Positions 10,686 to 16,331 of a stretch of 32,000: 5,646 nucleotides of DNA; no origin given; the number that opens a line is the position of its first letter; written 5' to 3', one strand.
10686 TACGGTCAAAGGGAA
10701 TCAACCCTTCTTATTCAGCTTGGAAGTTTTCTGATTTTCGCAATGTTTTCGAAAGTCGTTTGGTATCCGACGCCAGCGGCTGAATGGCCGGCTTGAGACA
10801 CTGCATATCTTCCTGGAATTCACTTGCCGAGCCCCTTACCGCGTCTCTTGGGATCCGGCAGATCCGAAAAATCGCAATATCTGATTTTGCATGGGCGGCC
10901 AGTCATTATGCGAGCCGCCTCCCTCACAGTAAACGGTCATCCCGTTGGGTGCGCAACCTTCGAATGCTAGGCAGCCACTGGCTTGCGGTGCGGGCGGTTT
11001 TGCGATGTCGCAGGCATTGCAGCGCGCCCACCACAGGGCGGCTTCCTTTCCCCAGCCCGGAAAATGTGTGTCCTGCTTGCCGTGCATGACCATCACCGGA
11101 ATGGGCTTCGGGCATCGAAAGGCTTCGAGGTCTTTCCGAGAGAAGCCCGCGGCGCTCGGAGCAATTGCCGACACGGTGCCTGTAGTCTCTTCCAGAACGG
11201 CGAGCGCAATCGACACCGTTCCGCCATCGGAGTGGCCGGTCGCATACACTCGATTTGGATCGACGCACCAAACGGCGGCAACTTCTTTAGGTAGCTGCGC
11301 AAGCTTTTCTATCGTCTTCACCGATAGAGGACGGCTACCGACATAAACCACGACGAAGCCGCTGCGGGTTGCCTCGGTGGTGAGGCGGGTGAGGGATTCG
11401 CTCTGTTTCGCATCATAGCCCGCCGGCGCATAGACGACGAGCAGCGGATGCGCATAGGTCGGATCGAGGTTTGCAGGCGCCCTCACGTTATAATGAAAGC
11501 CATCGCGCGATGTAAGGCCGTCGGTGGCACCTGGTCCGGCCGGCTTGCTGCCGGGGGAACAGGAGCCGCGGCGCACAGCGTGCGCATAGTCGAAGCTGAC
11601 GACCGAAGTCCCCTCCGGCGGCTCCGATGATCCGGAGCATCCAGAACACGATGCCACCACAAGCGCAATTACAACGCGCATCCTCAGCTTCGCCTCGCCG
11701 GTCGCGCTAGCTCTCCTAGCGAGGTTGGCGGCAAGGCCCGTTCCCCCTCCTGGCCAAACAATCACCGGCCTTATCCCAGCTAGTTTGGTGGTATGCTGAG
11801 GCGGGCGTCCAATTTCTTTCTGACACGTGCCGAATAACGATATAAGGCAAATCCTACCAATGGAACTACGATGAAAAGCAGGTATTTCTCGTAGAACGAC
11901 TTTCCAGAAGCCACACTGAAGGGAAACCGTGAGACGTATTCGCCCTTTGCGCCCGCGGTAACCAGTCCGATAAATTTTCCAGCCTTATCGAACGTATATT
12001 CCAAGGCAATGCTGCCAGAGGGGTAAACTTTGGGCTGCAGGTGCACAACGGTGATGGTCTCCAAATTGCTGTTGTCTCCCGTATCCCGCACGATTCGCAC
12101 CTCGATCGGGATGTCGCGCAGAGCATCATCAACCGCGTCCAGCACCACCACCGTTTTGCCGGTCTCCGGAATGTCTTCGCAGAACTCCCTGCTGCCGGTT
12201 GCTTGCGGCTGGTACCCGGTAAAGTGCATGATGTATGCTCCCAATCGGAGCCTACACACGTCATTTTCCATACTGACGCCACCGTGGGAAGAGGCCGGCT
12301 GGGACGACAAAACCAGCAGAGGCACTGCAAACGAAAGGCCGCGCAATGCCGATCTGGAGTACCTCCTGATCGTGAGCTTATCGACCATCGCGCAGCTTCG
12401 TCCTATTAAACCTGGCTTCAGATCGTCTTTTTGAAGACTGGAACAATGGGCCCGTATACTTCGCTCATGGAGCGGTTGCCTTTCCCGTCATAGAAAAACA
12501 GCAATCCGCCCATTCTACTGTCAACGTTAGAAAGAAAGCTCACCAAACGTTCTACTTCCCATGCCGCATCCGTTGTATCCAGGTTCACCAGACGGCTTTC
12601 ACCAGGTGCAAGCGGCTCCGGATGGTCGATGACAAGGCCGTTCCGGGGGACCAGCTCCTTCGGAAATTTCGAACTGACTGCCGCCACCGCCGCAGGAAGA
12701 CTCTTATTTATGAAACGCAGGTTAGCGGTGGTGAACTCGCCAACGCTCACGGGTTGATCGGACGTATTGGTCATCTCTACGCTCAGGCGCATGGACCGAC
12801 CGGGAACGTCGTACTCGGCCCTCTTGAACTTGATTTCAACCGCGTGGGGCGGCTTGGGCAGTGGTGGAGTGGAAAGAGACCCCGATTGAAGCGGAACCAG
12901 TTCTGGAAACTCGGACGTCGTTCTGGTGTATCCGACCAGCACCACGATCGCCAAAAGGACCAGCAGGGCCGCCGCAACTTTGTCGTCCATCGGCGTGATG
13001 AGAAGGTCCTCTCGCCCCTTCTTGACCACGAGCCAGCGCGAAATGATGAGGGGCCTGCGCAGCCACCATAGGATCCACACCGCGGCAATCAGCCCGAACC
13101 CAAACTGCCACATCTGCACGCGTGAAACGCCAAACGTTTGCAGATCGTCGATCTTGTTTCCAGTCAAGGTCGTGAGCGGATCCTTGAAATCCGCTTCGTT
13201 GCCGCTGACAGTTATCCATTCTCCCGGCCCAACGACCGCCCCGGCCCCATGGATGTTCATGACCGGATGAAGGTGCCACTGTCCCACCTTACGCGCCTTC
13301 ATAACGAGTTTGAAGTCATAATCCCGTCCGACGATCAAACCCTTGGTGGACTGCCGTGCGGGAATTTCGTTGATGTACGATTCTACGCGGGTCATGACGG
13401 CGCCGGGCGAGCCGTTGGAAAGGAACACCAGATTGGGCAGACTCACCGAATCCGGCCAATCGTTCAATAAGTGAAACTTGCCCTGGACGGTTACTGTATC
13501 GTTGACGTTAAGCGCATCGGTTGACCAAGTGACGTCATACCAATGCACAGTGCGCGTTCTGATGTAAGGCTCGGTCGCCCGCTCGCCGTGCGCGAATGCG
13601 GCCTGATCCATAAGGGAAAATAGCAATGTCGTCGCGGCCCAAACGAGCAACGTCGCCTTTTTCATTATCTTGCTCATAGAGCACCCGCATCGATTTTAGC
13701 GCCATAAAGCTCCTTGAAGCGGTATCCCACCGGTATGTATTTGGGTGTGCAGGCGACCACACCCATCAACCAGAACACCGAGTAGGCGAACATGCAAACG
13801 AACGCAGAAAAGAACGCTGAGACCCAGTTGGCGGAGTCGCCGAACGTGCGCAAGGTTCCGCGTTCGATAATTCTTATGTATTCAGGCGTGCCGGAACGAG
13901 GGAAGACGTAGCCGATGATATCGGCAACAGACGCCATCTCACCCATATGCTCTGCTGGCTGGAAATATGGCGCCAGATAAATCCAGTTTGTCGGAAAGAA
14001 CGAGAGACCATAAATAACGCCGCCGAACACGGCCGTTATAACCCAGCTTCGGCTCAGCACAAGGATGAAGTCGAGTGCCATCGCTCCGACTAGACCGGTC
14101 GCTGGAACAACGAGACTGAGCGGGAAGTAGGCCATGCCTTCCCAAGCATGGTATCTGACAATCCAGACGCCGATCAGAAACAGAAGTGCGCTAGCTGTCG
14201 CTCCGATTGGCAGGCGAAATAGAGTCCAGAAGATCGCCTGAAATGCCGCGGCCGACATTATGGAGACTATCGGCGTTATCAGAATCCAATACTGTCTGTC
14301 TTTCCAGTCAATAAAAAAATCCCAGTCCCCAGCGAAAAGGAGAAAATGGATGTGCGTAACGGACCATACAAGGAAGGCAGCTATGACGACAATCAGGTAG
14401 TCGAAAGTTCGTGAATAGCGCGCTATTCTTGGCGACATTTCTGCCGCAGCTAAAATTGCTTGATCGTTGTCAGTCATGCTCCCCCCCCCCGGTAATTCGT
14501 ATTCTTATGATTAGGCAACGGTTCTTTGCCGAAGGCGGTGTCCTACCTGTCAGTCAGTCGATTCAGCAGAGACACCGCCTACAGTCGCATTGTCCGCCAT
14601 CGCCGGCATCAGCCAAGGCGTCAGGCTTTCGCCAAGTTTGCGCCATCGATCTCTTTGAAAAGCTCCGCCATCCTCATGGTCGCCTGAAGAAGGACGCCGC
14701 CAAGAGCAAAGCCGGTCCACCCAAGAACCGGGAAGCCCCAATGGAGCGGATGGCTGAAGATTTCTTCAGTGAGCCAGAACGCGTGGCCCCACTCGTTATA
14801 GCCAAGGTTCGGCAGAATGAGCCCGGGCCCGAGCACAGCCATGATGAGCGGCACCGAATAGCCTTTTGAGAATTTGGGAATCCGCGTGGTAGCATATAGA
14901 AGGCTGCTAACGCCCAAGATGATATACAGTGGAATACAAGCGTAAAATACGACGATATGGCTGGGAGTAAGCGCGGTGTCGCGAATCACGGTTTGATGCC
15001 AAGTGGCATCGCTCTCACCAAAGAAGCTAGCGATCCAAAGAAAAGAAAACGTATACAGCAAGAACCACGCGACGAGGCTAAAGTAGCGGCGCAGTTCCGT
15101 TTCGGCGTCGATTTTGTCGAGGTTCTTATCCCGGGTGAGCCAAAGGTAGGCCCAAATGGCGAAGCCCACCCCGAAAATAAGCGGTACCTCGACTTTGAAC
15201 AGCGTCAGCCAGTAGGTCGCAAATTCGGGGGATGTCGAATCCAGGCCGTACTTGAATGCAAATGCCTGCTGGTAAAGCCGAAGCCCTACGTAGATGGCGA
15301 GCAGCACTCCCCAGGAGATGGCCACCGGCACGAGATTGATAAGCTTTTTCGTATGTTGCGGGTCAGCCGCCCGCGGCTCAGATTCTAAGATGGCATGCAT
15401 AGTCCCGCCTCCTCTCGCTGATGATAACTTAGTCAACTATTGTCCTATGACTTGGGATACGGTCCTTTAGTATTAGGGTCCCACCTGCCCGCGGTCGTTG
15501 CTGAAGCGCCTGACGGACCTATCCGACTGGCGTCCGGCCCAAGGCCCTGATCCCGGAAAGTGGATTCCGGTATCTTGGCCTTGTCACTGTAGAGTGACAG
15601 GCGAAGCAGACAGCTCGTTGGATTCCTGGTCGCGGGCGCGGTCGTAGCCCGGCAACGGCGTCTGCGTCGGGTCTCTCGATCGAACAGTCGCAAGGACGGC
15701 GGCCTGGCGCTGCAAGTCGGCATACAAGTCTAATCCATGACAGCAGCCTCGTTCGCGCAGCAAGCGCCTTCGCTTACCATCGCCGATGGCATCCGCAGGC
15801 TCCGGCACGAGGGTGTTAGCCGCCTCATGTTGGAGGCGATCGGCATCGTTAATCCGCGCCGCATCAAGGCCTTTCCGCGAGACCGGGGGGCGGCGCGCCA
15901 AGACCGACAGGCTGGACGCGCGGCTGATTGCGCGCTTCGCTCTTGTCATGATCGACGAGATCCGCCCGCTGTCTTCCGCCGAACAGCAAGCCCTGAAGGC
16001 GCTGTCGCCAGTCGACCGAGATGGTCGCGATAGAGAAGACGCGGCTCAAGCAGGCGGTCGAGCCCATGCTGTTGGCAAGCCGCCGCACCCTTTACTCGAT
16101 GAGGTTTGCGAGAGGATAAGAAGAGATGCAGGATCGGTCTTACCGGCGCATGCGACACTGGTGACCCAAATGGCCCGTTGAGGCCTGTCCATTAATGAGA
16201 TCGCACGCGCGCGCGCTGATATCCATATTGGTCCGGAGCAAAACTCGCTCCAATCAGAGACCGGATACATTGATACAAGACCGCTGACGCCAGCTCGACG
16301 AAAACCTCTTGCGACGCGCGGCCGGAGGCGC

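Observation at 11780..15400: Intact, divergent copper membrane monooxygenase operon (pmoC-A-B plus a fourth gene) in a non-methanotroph-looking, IS-bounded, AT-richer island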

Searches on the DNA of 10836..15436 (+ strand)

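Call 71: search_dna_similar(query=window:10836-15436:+, collection=plasmids, mode=distant, max_rows=10)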
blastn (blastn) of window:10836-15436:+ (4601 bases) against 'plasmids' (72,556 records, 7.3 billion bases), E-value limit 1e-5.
Records with a match: 2; places in all: 2; records where one place covers at least 80% of the query: 0.
Best place of each record, by identity: 60-80% 2.
By first word of the organism name: Methylocystis 2.
By predicted mobility (MOB-suite, as given by PLSDB): mobilizable 2.
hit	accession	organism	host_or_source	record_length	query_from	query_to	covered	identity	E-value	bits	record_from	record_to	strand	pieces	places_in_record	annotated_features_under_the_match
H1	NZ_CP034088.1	Methylocystis rosea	cell culture,groundwater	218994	3881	4060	4%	69.8%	4e-7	67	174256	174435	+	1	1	amoC: bacterial ammonia monooxygenase, subunit AmoC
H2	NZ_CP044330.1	Methylocystis rosea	-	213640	3881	4060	4%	69.8%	4e-7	67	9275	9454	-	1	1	amoC: bacterial ammonia monooxygenase, subunit AmoC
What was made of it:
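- Tried and rejected: The only matches are 180-bp, 70%-identity hits to Methylocystis amoC (call 71).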

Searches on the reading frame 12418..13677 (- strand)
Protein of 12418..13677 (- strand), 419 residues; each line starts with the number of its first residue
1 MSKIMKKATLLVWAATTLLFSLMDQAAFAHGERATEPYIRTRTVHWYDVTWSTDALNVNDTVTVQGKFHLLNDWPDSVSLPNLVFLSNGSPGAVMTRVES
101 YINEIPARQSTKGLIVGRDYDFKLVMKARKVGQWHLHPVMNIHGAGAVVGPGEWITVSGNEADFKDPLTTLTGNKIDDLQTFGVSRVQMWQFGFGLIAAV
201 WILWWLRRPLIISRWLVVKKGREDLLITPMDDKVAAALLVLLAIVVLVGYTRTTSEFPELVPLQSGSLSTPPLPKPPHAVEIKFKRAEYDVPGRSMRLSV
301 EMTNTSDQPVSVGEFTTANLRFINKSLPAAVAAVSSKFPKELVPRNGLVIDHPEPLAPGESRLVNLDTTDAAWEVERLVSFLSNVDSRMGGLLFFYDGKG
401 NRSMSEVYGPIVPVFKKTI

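Call 3: search_protein_families(library=pfam, proteins=[window:12418-13677:-], max_evalue=0.01)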
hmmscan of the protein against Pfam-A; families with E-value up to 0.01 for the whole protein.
window:12418-13677:- (419 aa): 1 family
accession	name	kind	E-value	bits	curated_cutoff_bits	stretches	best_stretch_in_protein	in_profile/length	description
PF04744.17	Monooxygenase_B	-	7.2e-132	440.6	22.7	1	31-415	1-380/380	Monooxygenase subunit B protein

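Call 4: search_protein_families(library=ncbifam, proteins=[window:12418-13677:-], max_evalue=0.01)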
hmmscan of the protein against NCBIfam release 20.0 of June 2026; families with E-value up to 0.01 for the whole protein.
window:12418-13677:- (419 aa): 2 families
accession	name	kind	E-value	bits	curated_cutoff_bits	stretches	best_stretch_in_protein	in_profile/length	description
NF041640.1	AmoB_BACT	equivalog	4.2e-160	533.1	336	1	9-415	8-410/410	bacterial ammonia monooxygenase, subunit AmoB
TIGR03079.1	CH4_NH3mon_ox_B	equivalog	3.3e-125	418.1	394.9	1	25-415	15-399/399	methane monooxygenase/ammonia monooxygenase subunit B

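Call 6: search_solved_structures(query=window:12418-13677:-, show_alignments=2)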
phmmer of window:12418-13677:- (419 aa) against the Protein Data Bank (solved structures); distinct sequences matched with E-value up to 0.001: 10.
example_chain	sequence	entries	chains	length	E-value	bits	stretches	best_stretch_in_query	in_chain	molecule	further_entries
3rgb_A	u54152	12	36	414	8.7e-107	360.7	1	22-415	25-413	Methane monooxygenase subunit B2 | Particulate methane monooxygenase alpha subunit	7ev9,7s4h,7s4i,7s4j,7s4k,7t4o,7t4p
11ll_Aa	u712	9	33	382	9.6e-105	353.9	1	30-415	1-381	Particulate methane monooxygenase alpha subunit | particulate methane monooxygenase, B subunit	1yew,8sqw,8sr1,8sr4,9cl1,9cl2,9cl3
6cxh_A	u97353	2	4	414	3.2e-103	348.9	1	12-415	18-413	Particulate methane monooxygenase, B subunit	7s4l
3chx_A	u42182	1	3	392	3.8e-99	335.5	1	30-415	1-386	PmoB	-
9leg_B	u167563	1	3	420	6.7e-97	328.1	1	15-417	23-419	Ammonia monooxygenase subunit B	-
9pxf_A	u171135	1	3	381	1.4e-94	320.4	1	30-415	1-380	Ammonia monooxygenase subunit B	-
9cl6_A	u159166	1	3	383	3.2e-93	316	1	30-417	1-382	Ammonia monooxygenase beta subunit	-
4phz_A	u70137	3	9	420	8.5e-93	314.6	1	2-415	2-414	Particulate methane monooxygenase subunit B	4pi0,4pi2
3rfr_A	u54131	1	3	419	8.4e-92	311.3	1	2-415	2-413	PmoB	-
7s4m_A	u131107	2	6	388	1.7e-90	307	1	30-415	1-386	Particulate methane monooxygenase alpha subunit | Methane monooxygenase/ammonia monooxygenase subunit B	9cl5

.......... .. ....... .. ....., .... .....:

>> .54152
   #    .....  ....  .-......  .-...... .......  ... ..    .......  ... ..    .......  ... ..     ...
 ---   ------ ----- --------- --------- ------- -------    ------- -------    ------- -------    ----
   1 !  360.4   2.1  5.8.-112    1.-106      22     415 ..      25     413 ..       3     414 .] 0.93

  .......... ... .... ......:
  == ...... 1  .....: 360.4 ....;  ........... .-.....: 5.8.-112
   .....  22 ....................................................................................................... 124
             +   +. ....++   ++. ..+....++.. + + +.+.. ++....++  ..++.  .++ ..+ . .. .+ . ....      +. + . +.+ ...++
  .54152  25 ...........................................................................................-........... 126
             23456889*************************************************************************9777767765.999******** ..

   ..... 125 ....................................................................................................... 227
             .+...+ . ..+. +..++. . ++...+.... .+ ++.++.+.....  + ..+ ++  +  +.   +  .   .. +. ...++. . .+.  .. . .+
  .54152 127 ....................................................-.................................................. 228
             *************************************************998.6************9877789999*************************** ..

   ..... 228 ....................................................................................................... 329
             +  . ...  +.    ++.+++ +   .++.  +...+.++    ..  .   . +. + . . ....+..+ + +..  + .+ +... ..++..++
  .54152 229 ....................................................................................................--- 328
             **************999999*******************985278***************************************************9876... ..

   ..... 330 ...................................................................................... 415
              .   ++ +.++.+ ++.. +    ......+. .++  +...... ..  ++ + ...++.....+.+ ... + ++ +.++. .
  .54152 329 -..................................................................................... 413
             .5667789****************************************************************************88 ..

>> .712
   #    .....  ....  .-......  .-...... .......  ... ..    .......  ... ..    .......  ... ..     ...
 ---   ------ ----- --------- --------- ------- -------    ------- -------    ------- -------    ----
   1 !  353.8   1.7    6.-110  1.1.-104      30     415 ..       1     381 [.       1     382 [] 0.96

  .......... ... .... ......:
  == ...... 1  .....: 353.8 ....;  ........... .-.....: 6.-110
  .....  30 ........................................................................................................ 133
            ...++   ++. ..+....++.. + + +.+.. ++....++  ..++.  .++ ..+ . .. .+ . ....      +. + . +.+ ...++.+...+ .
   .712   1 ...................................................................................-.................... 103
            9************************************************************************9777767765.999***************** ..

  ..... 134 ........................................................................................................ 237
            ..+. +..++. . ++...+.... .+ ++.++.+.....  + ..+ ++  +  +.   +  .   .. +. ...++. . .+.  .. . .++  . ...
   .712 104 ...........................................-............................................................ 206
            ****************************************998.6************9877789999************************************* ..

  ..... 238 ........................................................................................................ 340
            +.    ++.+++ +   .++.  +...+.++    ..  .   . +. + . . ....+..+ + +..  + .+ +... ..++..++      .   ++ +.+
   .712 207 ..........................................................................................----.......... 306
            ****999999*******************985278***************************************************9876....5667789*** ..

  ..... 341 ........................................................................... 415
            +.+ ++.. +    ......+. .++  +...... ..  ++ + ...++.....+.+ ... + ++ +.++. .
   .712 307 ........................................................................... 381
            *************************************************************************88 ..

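Call 20: find_encoding_contigs(protein=window:12418-13677:-, flank=10000, max_places=6)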
Protein window:12418-13677:- (419 aa): 22 contigs read that carry it; 6 places shown.
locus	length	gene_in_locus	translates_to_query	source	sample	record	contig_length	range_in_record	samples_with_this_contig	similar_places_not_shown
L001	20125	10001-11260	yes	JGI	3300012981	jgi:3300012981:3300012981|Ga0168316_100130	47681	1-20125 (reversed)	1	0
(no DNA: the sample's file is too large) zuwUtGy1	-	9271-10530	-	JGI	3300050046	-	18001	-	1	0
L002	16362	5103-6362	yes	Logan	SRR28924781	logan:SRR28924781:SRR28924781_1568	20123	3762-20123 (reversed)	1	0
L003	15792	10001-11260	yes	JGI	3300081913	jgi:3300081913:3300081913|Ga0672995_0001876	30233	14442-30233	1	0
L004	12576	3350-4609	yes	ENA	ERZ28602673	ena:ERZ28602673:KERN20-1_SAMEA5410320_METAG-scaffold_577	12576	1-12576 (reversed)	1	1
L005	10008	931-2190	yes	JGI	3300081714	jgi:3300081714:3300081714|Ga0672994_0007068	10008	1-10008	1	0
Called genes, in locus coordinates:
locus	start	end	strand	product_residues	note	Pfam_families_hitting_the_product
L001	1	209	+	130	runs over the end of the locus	-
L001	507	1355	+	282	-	PF00072:Response_reg, PF00196:GerE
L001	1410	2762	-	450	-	PF00512:HisKA (weak), PF02518:HATPase_c, PF00072:Response_reg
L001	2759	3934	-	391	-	PF08495:FIST, PF10442:FIST_C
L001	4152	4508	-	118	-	PF13546:DDE_5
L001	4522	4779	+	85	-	-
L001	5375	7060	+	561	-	PF08448:PAS_4 (weak), PF12860:PAS_7, PF13188:PAS_8 (faint), PF00990:GGDEF, PF00563:EAL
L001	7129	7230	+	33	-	-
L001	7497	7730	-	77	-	-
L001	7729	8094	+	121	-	-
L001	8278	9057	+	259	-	PF04896:AmoC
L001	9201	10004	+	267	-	PF02461:AMO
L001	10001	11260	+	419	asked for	PF04744:Monooxygenase_B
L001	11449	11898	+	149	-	-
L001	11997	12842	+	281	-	PF05448:AXE1 (weak)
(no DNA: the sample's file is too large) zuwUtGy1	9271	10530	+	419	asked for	PF04744:Monooxygenase_B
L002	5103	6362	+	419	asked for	PF04744:Monooxygenase_B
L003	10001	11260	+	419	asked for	PF04744:Monooxygenase_B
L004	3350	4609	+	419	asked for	PF04744:Monooxygenase_B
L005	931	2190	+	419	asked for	PF04744:Monooxygenase_B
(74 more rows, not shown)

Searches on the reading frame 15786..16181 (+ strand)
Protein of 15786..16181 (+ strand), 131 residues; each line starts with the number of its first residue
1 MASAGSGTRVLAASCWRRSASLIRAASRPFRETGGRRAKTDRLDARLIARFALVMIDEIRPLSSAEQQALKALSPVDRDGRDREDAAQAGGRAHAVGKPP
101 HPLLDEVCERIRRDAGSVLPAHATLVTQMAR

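Call 10: search_protein_families(library=pfam, proteins=[window:15786-16181:+], max_evalue=0.001)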
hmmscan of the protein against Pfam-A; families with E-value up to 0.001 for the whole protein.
window:15786-16181:+ (131 aa): 1 family
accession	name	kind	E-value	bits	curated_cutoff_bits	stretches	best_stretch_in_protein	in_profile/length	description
PF01548.23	DEDD_Tnp_IS110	-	6.9e-07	29.6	29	1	26-75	80-130/155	Transposase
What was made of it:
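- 15786..16181 (+): IS110-family transposase fragment upstream of xmoC. Pfam DEDD_Tnp_IS110 6.9e-07, covering only profile positions 80-130 of 155 (call 10).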
